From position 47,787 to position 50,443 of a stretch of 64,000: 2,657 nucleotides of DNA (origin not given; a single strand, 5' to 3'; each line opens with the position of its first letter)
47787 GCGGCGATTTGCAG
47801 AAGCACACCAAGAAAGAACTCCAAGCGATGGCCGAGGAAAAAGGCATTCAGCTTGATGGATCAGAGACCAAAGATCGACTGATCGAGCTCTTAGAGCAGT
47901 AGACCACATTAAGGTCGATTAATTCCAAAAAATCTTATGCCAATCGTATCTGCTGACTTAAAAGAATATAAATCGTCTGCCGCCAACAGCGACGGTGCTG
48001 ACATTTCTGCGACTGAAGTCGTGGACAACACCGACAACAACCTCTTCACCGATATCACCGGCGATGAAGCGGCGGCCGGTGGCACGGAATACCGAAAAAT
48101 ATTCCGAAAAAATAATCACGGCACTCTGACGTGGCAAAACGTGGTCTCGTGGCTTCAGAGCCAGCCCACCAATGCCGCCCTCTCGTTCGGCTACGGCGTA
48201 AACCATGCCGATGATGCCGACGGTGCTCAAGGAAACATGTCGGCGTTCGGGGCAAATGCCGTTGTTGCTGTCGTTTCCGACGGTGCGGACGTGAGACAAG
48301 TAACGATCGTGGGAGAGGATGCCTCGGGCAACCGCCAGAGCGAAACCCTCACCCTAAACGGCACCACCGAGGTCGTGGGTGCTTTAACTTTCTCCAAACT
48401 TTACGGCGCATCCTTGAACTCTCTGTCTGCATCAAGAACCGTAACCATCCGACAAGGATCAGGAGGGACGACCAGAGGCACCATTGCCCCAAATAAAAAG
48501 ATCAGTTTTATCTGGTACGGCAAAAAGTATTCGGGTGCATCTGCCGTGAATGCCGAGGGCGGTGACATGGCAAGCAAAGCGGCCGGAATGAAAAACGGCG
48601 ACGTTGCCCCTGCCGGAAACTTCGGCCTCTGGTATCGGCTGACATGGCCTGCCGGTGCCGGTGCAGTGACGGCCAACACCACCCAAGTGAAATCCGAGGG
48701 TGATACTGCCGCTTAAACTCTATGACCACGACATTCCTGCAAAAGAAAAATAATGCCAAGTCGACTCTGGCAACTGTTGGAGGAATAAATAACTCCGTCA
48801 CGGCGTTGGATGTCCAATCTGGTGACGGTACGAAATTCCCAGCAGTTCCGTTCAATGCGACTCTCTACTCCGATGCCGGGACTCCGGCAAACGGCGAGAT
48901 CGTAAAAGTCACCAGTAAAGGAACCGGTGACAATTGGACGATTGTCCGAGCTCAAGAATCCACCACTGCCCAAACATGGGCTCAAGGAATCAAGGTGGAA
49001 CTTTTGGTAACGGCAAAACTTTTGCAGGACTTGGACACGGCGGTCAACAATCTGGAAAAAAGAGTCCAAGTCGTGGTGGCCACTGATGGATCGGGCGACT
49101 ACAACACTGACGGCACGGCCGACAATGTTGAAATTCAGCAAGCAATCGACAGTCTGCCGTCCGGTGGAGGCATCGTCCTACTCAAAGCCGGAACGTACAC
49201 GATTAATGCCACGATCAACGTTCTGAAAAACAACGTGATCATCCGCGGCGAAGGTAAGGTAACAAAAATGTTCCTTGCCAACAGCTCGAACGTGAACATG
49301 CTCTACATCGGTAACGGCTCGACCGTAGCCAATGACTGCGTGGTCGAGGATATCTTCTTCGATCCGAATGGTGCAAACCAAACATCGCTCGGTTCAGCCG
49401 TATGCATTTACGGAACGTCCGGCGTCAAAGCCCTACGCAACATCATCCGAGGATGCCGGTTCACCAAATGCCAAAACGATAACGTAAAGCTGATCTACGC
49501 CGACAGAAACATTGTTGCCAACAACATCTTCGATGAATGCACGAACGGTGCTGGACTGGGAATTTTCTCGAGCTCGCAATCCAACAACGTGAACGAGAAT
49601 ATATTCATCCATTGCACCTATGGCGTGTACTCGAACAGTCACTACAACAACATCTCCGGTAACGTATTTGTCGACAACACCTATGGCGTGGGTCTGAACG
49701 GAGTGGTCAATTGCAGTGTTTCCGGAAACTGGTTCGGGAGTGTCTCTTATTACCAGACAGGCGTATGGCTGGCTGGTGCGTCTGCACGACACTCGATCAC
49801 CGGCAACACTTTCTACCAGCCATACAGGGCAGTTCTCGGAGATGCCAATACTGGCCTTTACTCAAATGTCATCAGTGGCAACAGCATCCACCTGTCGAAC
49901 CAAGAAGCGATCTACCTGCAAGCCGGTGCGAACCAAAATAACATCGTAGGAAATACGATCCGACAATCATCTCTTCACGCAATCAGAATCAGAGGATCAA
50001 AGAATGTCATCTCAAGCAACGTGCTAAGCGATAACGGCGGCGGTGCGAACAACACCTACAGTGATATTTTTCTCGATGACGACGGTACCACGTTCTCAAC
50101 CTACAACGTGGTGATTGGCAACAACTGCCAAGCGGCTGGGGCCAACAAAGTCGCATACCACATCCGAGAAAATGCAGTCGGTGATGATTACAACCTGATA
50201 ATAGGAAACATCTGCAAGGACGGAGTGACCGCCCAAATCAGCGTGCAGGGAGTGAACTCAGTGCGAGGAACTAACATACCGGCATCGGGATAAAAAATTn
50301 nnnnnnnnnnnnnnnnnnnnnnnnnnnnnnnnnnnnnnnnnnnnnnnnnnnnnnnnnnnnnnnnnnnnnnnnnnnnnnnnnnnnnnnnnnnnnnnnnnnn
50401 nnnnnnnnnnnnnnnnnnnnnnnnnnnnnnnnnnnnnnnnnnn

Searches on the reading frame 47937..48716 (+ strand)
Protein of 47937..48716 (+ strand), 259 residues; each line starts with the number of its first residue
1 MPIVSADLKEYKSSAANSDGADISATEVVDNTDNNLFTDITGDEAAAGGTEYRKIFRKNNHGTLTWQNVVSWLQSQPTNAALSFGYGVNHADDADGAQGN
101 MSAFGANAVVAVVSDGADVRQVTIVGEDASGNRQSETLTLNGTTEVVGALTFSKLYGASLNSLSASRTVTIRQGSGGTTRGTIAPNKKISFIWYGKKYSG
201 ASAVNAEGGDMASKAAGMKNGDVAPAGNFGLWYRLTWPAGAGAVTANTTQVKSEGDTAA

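Call 5: search_protein_families(library=pfam, proteins=[window:47937-48716:+], max_evalue=0.1)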
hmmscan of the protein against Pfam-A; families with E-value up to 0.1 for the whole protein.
window:47937-48716:+ (259 aa): 0 families

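Call 6: search_protein_families(library=phrogs, proteins=[window:47937-48716:+], max_evalue=0.01)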
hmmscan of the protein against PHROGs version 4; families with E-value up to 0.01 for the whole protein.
window:47937-48716:+ (259 aa): 1 family
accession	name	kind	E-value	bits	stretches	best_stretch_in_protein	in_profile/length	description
phrog_13135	-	unknown function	5.4e-12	47.1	1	16-80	31-95/182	-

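Call 73: search_protein_families(library=ncbifam, proteins=[window:47937-48716:+], max_evalue=0.01)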
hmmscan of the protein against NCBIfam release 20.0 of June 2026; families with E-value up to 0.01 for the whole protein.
window:47937-48716:+ (259 aa): 0 families

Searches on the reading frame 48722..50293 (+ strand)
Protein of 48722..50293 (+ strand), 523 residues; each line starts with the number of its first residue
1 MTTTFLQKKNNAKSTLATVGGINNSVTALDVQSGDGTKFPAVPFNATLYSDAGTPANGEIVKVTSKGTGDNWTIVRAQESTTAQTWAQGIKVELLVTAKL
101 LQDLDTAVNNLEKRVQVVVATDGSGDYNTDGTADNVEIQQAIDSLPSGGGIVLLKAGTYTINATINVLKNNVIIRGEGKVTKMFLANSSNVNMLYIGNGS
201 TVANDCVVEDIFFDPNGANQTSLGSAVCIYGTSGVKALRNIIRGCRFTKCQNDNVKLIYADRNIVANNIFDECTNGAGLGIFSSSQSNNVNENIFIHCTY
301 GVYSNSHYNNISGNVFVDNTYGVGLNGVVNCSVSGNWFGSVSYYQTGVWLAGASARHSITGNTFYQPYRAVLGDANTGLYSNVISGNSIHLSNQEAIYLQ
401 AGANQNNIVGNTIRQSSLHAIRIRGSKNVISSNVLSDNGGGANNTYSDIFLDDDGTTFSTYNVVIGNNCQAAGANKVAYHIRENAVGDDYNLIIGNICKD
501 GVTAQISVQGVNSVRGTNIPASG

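Call 5: search_protein_families(library=pfam, proteins=[window:48722-50293:+], max_evalue=0.1)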
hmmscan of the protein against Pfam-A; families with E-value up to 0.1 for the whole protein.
window:48722-50293:+ (523 aa): 3 families
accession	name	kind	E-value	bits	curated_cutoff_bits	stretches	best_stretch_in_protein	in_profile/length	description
PF05048.19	NosD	-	6.8e-17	62.1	23.6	3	236-366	45-171/212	Periplasmic copper-binding protein (NosD)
PF13229.12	Beta_helix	-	3.9e-14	53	25.9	2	323-484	3-156/158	Right handed beta helix region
PF01095.25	Pectinesterase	-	3.8e-05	23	27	1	117-214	2-97/298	Pectinesterase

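Call 6: search_protein_families(library=phrogs, proteins=[window:48722-50293:+], max_evalue=0.01)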
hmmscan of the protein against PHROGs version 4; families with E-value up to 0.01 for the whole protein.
window:48722-50293:+ (523 aa): 3 families
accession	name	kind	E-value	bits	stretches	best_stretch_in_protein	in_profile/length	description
phrog_8469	-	tail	2e-16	61.2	1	9-121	6-112/303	tail fiber protein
phrog_6427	-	unknown function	1.3e-13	51.3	1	9-136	7-140/675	-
phrog_2234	-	tail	2e-07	31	1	353-505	562-700/757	tail spike protein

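Call 92: search_solved_structures(query=window:48722-50293:+, max_evalue=1)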
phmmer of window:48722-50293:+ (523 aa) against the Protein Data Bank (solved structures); distinct sequences matched with E-value up to 1: 3.
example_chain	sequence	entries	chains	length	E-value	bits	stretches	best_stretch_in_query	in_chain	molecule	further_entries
8jov_1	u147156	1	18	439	1.3e-05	27.5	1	7-123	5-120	Putative tail fiber protein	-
1gq8_A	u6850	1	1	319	0.00093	21.4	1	116-202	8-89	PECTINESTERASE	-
7r1m_A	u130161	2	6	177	0.75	11.8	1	135-206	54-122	Exosporium protein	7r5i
